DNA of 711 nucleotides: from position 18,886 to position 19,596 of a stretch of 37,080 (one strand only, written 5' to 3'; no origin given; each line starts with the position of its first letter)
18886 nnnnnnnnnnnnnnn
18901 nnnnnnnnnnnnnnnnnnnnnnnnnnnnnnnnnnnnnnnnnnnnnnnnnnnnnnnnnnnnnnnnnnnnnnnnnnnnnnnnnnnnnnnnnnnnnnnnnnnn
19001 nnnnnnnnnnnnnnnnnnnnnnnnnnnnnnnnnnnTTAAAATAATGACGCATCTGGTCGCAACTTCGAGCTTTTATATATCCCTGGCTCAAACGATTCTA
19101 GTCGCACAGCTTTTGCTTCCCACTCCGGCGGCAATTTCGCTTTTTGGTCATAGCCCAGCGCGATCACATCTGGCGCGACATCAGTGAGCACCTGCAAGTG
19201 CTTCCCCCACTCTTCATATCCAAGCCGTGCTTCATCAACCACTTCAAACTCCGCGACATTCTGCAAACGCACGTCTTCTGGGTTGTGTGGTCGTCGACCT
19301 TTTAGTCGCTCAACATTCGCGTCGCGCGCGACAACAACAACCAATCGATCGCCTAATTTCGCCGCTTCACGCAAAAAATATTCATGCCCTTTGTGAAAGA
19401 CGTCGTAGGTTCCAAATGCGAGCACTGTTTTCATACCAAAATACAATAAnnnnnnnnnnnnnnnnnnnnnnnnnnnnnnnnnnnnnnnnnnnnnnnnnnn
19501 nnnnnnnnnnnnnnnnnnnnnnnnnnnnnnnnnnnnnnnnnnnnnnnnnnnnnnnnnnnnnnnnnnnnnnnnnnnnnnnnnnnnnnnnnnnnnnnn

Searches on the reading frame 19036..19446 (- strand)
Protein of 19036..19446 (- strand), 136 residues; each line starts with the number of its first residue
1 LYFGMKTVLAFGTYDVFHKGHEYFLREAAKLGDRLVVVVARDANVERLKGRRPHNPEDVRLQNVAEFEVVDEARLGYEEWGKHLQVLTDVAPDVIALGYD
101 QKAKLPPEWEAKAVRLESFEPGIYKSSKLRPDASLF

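Call 8: search_protein_families(library=pfam, proteins=[window:19036-19446:-], max_evalue=1)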
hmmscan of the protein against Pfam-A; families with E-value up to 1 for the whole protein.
window:19036-19446:- (136 aa): 4 families
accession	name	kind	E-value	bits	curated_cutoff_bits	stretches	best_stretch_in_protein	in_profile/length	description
PF01467.32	CTP_transf_like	-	8e-14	52.4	21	1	9-110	1-99/133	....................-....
PF01747.23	ATP-sulfurylase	-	0.0013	18.6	24.3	1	4-37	18-51/212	ATP-sulfurylase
PF06574.18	FAD_syn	-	0.0065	16.7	27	1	6-34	7-35/158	FAD synthetase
PF05636.17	HIGH_NTase1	-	0.12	12.1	27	1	14-39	10-36/402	HIGH Nucleotidyl Transferase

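Call 38: find_related_loci(query=window:19036-19446:-, collection=metagenome_contigs, flank=4000)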
Query window:19036-19446:- (136 aa) in metagenome_contigs; peptide patterns used: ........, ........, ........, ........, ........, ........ (x = any residue, [..] = any of these).
245 stretches matched a pattern; 1 encode a relative of the query (tblastn E <= 1e-3); 1 distinct loci.
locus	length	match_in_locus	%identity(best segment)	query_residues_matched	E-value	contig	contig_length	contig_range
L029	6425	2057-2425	71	7-130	2e-54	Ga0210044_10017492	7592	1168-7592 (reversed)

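Call 40: find_homologous_proteins(query=window:19036-19446:-, max_evalue=1e-30)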
Query window:19036-19446:- (136 aa): 48 proteins with E <= 1e-30 among 492 candidates.
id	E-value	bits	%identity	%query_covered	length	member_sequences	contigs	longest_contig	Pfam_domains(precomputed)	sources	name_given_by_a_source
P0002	1.8e-75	269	94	97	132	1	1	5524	PF01467.33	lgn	-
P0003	2.6e-72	259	93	94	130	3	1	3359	PF01467.33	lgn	-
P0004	3.2e-69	249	88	94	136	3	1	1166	PF01467.33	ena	-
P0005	1.0e-68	247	88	95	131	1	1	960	PF01467.33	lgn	-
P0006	1.5e-67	244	87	94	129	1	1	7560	PF01467.33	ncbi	-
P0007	1.1e-65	238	84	93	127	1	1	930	PF01467.33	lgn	-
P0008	3.1e-54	200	74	95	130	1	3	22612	PF01467.33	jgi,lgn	jgi:cytidyltransferase-like protein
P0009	1.6e-53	198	75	93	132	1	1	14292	PF01467.33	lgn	-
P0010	2.7e-53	197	73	94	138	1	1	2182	PF01467.33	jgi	jgi:cytidyltransferase-like protein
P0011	3.6e-52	194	73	93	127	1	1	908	PF01467.33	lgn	-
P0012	4.1e-52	194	69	96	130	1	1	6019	PF01467.33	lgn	-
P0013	1.2e-49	186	72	93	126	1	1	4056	PF01467.33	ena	-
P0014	1.7e-49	185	72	93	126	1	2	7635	PF01467.33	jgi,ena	-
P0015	5.7e-49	183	71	93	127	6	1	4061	PF01467.33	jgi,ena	-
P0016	6.2e-49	183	71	93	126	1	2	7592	PF01467.33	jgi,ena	-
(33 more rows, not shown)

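Call 42: find_encoding_contigs(protein=P0002, flank=5000)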
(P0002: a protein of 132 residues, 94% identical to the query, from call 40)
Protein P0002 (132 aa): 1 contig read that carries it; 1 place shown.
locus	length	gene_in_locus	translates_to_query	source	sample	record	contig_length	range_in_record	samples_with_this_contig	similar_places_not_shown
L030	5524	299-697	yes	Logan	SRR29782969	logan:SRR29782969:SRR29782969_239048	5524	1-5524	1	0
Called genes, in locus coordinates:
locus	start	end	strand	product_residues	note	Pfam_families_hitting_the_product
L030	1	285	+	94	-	?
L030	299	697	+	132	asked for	PF01467:CTP_transf_like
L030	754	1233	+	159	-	-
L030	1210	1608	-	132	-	-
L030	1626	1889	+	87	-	PF01649:Ribosomal_S20p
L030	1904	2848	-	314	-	PF21694:DNA_pol3_delta_C (weak)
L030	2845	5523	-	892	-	?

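Call 43: find_encoding_contigs(protein=P0003, flank=5000)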
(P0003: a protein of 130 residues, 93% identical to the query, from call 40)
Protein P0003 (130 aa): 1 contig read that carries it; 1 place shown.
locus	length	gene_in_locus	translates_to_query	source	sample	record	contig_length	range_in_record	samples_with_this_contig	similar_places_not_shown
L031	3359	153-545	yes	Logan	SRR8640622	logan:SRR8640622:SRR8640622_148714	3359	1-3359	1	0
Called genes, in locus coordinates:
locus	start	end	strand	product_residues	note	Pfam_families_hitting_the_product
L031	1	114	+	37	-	?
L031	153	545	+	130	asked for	PF01467:CTP_transf_like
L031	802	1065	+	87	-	PF01649:Ribosomal_S20p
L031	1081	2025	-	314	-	PF21694:DNA_pol3_delta_C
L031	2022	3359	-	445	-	?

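Call 44: find_encoding_contigs(protein=P0006, flank=5000)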
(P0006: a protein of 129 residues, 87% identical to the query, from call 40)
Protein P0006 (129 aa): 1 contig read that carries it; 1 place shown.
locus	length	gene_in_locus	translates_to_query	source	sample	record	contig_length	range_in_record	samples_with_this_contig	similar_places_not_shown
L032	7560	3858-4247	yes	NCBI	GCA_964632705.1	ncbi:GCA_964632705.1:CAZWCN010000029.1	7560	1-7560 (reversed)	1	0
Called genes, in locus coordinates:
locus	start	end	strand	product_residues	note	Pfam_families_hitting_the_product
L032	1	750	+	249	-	?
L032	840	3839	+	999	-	-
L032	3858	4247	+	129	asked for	PF01467:CTP_transf_like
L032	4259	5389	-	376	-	PF01699:Na_Ca_ex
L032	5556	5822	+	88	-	PF01649:Ribosomal_S20p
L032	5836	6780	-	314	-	PF21694:DNA_pol3_delta_C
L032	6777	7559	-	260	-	?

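Call 45: find_encoding_contigs(protein=P0004, flank=5000)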
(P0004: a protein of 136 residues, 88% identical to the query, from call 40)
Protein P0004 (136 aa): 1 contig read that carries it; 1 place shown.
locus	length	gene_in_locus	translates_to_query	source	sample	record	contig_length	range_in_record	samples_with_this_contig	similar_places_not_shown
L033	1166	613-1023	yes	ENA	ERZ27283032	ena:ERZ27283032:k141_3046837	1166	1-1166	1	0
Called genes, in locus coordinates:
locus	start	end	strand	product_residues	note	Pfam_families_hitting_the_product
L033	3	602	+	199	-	?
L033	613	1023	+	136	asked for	PF01467:CTP_transf_like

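Call 61: search_protein_families(library=pfam, proteins=[L030:754-1230:+, L030:1213-1608:-], max_evalue=1)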
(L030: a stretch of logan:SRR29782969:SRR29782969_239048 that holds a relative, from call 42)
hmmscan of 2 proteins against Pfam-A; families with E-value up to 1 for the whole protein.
L030:754-1230:+ (159 aa): 8 families
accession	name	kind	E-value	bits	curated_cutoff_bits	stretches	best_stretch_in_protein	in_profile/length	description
PF16740.10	SKA2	-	0.011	16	30.1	1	4-37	36-70/110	Spindle and kinetochore-associated protein 2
PF05812.17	Herpes_BLRF2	-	0.066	13.8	25.8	1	7-122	4-113/119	Herpesvirus BLRF2 protein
PF14362.11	DUF4407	-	0.12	12.1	31.3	1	5-130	134-240/297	Domain of unknown function (DUF4407)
PF11068.13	YlqD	-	0.28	12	27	0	10-39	25-54/131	YlqD protein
PF08524.16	rRNA_processing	-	0.28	11.7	23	1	36-121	17-90/144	rRNA processing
PF02183.23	HALZ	-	0.38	11.4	28.1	1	10-34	17-41/43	Homeobox associated leucine zipper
PF03961.19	FapA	-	0.44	10.6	31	1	8-79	159-224/272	Flagellar Assembly Protein A beta solenoid domain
PF03037.21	KMP11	-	0.48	11.7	28.3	1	19-92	10-81/90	Kinetoplastid membrane protein 11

L030:1213-1608:- (132 aa): 0 families

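Call 62: search_protein_families(library=phrogs, proteins=[L030:754-1230:+], max_evalue=1)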
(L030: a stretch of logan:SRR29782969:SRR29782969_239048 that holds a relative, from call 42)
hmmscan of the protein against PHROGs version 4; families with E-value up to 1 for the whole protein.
L030:754-1230:+ (159 aa): 8 families
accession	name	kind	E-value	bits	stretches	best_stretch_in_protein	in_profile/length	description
phrog_530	-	head and packaging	0.02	15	1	8-145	223-337/390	head maturation protease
phrog_1459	-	head and packaging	0.057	14.8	1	8-39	61-91/102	terminase small subunit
phrog_25900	-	transcription regulation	0.23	12.4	0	107-135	46-74/83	transcriptional regulator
phrog_13644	-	unknown function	0.3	12.6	1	12-79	6-71/113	-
phrog_4442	-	unknown function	0.5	11.4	0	17-33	32-48/76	-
phrog_77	-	DNA, RNA and nucleotide metabolism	0.53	9.7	1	9-126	648-748/967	SbcC-like subunit of palindrome specific endonuclease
phrog_6664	-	unknown function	0.68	11.4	0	8-46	55-93/97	-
phrog_2380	-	unknown function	0.86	11.1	1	8-46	24-61/74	-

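Call 66: search_protein_representatives(protein=L030:754-1230:+)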
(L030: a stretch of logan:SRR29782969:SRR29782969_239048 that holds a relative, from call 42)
Query: 159 residues. Proteins with E-value up to 0.001 (for the whole library): 2; up to 1e-10: 2; up to 1e-30: 1. The best 2 are listed.
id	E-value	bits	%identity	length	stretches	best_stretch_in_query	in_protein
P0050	2.1e-94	329.3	100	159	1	1-159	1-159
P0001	1.1e-15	74.1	57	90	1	87-158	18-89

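Call 69: search_solved_structures(query=L030:754-1230:+, max_evalue=1)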
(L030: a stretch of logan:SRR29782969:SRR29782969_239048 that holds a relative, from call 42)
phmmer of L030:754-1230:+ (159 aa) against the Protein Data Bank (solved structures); distinct sequences matched with E-value up to 1: 0.

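Call 74: predict_structure(protein=L030:754-1230:+)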
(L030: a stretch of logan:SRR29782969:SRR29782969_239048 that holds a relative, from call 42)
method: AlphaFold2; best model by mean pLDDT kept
length: 159 residues; sequences in the alignment: 1
mean_pLDDT: 87.5   pTM: 0.57
mean pLDDT of the five models: 87.5, 87.3, 85.2, 83.4, 74.7
residues with pLDDT >= 90: 117; 70-90: 6; 50-70: 32; < 50: 4
segments of 3 or more residues with pLDDT < 50: none
pLDDT, mean of each block of 10 residues (from residue 1): 69 97 98 97 96 98 98 96 97 98 97 97 82 57 61 58
secondary structure, 60 per line:
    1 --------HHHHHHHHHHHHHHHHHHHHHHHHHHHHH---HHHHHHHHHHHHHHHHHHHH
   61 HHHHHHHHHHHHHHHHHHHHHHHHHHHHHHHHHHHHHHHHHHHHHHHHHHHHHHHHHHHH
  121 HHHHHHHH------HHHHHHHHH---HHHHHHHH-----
elements in order: H9-37 H41-128 H135-143 H147-154

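Call 78: fold_search(model_id=the predicted structure, library=pdb)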
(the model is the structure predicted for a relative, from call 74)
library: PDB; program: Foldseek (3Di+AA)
matches with E <= 10: 372; with E <= 0.001: 0
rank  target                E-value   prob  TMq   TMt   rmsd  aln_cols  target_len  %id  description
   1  5me8_A                3.3e-01  0.98  0.38  0.55   2.7        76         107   21  N-terminal domain of the human tumor suppressor ING5 (released 2018-03-14)
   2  7zcg_B                3.3e-01  0.96  0.47  0.50   8.8       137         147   16  CHMP2A-CHMP3 heterodimer (430 Angstrom diameter) (released 2023-01-18)
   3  5mto_A                4.1e-01  0.98  0.37  0.54   2.7        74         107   23  N-terminal domain of the human tumor suppressor ING5 C19S mutant (released 2018-02-28)
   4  4afl_F                6.4e-01  0.99  0.40  0.68   0.9        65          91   18  The crystal structure of the ING4 dimerization domain reveals the functional organization of the ING family of chromat (released 2012-02-22)
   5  3jc1_Ab               6.4e-01  0.82  0.51  0.51  15.2       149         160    9  Electron cryo-microscopy of the IST1-CHMP1B ESCRT-III copolymer (released 2015-12-16)
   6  8cok_A                6.9e-01  0.94  0.42  0.64   2.8        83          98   18  Structural analysis of ING3 protein and its binding to histone H3 (released 2023-05-17)
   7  5j0k_A                7.3e-01  0.99  0.39  0.81   1.0        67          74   25  De novo design of protein homo-oligomers with modular hydrogen bond network-mediated specificity (released 2016-05-25)
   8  4afl_E                8.4e-01  0.97  0.39  0.59   1.6        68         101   19  The crystal structure of the ING4 dimerization domain reveals the functional organization of the ING family of chromat (released 2012-02-22)
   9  4ilo_A                9.6e-01  0.99  0.39  0.27   0.5        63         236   22  2.12A resolution structure of CT398 from Chlamydia trachomatis (released 2014-01-01)
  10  5y06                  1.0e+00  0.84  0.40  0.28   5.6       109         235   23  Structural characterization of msmeg_4306 from Mycobacterium smegmatis (released 2018-05-02)
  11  9ftl_A                1.0e+00  0.75  0.50  0.48  10.3       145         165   16  Asgard ESCRT-IIIB filament structure (released 2025-04-16)
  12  5j0k_B                1.1e+00  0.97  0.38  0.81   1.1        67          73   25  De novo design of protein homo-oligomers with modular hydrogen bond network-mediated specificity (released 2016-05-25)
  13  5sw8_B                1.2e+00  0.94  0.37  0.30   1.3        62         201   16  Crystal structure of PI3Kalpha in complex with fragments 7 and 11 (released 2017-02-15)
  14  4afl_B                1.2e+00  0.96  0.39  0.62   1.2        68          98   18  The crystal structure of the ING4 dimerization domain reveals the functional organization of the ING family of chromat (released 2012-02-22)
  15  5y05                  1.2e+00  0.82  0.40  0.28   5.8       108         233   23  Structural characterization of msmeg_4306 from Mycobacterium smegmatis (released 2018-05-02)
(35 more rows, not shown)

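Call 96: search_protein_families(library=pfam, proteins=[L032:4262-5389:-], max_evalue=0.00001)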
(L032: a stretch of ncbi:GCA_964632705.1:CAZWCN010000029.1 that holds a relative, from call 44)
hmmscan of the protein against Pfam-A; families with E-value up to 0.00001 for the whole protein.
L032:4262-5389:- (376 aa): 1 family
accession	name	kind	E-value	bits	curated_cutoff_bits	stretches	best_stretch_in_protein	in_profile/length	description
PF01699.29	Na_Ca_ex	-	2.5e-57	193.5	24.9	2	210-357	3-150/151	Sodium/calcium exchanger protein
